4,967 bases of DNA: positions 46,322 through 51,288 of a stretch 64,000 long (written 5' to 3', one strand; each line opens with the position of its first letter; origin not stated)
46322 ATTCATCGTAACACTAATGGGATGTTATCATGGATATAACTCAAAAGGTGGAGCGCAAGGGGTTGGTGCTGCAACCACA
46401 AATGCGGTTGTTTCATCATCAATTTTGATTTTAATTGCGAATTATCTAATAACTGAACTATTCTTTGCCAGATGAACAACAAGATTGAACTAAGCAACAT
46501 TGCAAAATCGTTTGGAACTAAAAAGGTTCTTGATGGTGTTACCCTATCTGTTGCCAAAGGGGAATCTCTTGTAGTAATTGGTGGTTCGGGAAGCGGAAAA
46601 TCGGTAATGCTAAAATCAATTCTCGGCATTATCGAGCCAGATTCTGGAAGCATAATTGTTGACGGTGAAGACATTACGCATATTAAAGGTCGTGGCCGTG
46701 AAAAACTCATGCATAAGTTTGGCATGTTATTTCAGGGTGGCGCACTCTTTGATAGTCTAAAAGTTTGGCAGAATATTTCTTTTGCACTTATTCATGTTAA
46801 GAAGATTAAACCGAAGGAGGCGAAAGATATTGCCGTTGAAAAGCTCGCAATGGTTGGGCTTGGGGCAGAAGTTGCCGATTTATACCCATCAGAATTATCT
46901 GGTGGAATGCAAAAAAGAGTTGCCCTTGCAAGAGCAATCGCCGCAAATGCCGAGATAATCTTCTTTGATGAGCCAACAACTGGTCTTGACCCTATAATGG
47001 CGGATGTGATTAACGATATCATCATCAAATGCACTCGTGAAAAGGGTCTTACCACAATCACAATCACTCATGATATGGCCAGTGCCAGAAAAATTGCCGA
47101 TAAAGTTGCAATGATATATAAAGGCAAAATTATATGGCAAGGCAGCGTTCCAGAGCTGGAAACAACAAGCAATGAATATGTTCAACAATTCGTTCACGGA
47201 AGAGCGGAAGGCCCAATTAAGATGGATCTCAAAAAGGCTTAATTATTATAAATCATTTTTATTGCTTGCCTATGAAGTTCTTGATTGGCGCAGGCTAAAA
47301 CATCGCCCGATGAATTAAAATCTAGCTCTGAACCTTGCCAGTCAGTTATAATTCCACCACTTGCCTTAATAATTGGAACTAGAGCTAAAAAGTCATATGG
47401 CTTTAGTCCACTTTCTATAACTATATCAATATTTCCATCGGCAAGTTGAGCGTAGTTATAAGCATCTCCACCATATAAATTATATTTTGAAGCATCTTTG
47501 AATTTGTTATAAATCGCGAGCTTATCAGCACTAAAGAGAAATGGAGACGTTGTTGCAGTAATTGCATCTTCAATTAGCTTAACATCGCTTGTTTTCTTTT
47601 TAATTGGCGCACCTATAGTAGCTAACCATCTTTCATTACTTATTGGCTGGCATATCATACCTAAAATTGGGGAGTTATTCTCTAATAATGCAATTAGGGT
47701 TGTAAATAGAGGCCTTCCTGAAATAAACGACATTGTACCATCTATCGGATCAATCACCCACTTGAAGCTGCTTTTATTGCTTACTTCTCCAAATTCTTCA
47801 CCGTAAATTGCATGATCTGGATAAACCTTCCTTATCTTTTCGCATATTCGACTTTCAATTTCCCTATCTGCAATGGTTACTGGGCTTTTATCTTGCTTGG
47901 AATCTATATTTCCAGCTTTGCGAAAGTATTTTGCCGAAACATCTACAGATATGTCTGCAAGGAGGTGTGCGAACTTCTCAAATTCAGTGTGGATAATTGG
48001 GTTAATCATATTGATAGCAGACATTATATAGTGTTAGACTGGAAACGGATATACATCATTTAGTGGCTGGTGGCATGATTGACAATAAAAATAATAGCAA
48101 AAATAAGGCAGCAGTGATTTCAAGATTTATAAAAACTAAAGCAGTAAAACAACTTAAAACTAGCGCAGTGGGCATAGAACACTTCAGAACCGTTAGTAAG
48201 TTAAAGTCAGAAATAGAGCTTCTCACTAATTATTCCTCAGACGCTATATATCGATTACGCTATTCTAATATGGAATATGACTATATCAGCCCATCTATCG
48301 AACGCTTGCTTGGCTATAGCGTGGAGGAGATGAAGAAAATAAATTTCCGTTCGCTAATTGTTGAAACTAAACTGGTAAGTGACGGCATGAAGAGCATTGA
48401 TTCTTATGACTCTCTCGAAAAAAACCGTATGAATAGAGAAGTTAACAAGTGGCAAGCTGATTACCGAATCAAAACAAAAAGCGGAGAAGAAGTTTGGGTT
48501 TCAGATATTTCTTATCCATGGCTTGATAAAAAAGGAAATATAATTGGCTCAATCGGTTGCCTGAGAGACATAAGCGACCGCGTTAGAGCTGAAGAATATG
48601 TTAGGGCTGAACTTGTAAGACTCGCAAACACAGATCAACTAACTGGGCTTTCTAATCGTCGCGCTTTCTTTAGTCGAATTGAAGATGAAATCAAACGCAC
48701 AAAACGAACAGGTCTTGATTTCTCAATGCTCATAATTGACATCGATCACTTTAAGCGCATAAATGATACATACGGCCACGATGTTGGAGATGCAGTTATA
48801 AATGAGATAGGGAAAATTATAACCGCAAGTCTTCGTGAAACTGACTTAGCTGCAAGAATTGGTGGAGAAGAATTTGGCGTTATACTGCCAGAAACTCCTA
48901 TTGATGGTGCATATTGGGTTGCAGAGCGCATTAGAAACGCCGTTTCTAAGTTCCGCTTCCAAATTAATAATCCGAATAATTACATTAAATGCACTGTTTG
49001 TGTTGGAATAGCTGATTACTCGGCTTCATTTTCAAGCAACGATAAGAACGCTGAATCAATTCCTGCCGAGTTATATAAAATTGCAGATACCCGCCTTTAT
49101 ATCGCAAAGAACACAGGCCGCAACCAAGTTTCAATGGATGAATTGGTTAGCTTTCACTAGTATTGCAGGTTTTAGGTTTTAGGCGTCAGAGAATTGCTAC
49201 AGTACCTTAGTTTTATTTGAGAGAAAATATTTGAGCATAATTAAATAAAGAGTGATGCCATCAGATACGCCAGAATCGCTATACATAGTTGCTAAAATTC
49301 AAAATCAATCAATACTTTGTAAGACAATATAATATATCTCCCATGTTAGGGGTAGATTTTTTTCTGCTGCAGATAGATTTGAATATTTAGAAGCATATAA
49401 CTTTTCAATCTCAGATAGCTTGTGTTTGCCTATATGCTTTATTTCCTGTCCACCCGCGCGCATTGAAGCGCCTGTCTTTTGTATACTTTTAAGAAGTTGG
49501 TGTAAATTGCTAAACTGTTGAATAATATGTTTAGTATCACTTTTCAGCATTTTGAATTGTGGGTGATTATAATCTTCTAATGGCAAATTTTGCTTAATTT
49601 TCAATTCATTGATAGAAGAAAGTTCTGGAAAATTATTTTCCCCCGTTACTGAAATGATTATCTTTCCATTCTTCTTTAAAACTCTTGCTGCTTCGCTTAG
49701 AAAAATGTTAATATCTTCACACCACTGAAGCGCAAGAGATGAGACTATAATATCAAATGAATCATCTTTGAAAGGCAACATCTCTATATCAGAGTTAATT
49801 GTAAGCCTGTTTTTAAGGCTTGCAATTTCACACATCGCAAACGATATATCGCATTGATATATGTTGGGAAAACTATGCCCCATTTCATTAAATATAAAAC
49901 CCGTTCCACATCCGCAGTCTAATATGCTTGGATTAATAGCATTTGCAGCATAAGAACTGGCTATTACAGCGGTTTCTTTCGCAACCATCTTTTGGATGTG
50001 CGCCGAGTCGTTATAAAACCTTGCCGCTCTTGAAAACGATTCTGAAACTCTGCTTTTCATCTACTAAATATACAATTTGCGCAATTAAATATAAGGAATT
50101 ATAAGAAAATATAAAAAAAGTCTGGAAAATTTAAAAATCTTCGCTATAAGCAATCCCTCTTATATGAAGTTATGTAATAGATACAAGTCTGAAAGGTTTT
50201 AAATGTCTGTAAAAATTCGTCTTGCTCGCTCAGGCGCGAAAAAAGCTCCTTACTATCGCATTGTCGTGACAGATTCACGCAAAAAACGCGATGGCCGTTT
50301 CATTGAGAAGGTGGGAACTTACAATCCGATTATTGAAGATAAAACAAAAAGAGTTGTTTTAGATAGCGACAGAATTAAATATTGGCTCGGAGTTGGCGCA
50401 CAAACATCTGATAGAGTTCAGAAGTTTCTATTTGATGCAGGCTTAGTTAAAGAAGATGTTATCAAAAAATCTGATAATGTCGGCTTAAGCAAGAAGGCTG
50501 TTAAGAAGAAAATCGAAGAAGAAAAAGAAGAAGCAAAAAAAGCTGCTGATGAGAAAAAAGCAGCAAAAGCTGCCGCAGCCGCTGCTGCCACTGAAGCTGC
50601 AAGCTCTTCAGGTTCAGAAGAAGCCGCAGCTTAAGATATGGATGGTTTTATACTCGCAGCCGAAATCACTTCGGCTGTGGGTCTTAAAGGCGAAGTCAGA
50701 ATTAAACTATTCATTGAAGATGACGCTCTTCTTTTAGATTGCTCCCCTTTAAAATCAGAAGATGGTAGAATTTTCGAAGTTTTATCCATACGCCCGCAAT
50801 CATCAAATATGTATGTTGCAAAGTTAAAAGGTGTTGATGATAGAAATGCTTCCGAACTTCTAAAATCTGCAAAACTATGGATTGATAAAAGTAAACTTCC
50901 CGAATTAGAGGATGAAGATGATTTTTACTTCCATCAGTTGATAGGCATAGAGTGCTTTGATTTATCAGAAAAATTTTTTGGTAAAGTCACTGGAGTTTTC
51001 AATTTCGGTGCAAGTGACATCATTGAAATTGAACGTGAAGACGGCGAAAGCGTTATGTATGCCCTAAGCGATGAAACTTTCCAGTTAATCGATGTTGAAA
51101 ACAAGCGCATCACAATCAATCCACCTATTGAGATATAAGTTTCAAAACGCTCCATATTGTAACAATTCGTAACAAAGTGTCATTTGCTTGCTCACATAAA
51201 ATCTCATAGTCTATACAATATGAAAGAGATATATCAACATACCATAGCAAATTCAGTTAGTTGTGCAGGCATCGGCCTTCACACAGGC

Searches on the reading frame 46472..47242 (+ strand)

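Call 65: search_protein_families(library=pfam, proteins=[window:46472-47242:+], max_evalue=0.001)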
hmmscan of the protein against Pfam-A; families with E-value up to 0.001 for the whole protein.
window:46472-47242:+ (256 aa): 3 families
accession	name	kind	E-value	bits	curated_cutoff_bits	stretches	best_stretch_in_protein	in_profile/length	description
PF00005.33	ABC_tran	-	1.2e-31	110.6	25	1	20-170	1-137/137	ABC transporter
PF13304.12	AAA_21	-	2.6e-07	31.5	27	1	137-202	233-300/304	AAA domain, putative AbiEii toxin, Type IV TA system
PF01078.27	Mg_chelatase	-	0.00012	21.9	20.3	0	15-75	7-67/207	Magnesium chelatase, subunit ChlI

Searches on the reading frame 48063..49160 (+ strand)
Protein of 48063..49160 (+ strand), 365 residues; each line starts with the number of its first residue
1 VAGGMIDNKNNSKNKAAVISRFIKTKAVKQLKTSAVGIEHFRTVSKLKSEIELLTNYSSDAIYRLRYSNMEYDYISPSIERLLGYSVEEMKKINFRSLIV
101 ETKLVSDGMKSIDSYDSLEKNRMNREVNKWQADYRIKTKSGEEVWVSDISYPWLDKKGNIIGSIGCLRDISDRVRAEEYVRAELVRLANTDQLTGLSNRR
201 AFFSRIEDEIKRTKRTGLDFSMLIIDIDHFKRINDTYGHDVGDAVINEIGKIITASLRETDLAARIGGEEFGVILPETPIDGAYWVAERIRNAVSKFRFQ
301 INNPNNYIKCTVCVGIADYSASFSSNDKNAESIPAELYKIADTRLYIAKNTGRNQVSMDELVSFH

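Call 65: search_protein_families(library=pfam, proteins=[window:48063-49160:+], max_evalue=0.001)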
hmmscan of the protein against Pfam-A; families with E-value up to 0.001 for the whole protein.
window:48063-49160:+ (365 aa): 4 families
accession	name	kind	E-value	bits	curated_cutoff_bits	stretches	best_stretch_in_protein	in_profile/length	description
PF00990.26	GGDEF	-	3.4e-46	157.4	23.8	1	188-355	1-161/161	Diguanylate cyclase, GGDEF domain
PF13426.13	PAS_9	-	3.1e-09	37.5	27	1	74-172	15-103/103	PAS domain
PF08447.18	PAS_3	-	2.4e-08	34.6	25.6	1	74-165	3-87/89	PAS fold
PF00989.32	PAS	-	0.00013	22.4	22.6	1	74-170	25-113/113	PAS fold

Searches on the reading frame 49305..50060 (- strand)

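Call 35: search_protein_families(library=pfam, proteins=[window:49305-50060:-], max_evalue=0.001)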
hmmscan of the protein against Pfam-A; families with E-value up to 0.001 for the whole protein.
window:49305-50060:- (251 aa): 9 families
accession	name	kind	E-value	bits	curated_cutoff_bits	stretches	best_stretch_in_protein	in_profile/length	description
PF08241.18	Methyltransf_11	-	1.4e-23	83.8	21.2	1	47-136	1-95/95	Methyltransferase domain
PF13649.12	Methyltransf_25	-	3.3e-16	60.2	27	1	46-132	1-97/97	Methyltransferase domain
PF13847.12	Methyltransf_31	-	3.1e-13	50.1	27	1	45-146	6-120/145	Methyltransferase domain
PF13489.12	Methyltransf_23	-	8.3e-13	48.8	27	1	42-156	22-124/164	Methyltransferase domain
PF08242.18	Methyltransf_12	-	1.8e-10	41.9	30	1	47-134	1-98/98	Methyltransferase domain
PF01209.24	Ubie_methyltran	-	3.3e-09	36.9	20.1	1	43-160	48-175/233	ubiE/COQ5 methyltransferase family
PF05148.21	Methyltransf_8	-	3.3e-08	34.1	27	1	32-137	62-157/219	Hypothetical methyltransferase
PF05219.18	DREV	-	7.2e-06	25.7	26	1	35-138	87-188/265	DREV methyltransferase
PF05175.20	MTS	-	0.00026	21.1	23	1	30-139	20-141/170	Methyltransferase small domain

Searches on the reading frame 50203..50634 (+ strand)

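Call 65: search_protein_families(library=pfam, proteins=[window:50203-50634:+], max_evalue=0.001)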
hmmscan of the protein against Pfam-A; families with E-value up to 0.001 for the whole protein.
window:50203-50634:+ (143 aa): 1 family
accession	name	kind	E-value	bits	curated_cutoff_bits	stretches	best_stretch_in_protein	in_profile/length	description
PF00886.24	Ribosomal_S16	-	2.3e-28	98.4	27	1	9-69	1-62/62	Ribosomal protein S16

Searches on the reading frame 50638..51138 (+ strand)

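Call 65: search_protein_families(library=pfam, proteins=[window:50638-51138:+], max_evalue=0.001)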
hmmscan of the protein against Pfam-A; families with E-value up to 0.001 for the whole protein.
window:50638-51138:+ (166 aa): 3 families
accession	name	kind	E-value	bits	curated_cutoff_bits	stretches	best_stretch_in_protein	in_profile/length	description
PF01782.24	RimM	-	2e-14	54.1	23.5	1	8-85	3-83/84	RimM N-terminal domain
PF24986.1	PRC_RimM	-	2.9e-11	43.3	27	1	99-164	2-67/69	RimM PRC barrel domain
PF05239.21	PRC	-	1.8e-05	25.1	21.2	1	93-163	1-74/78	PRC-barrel domain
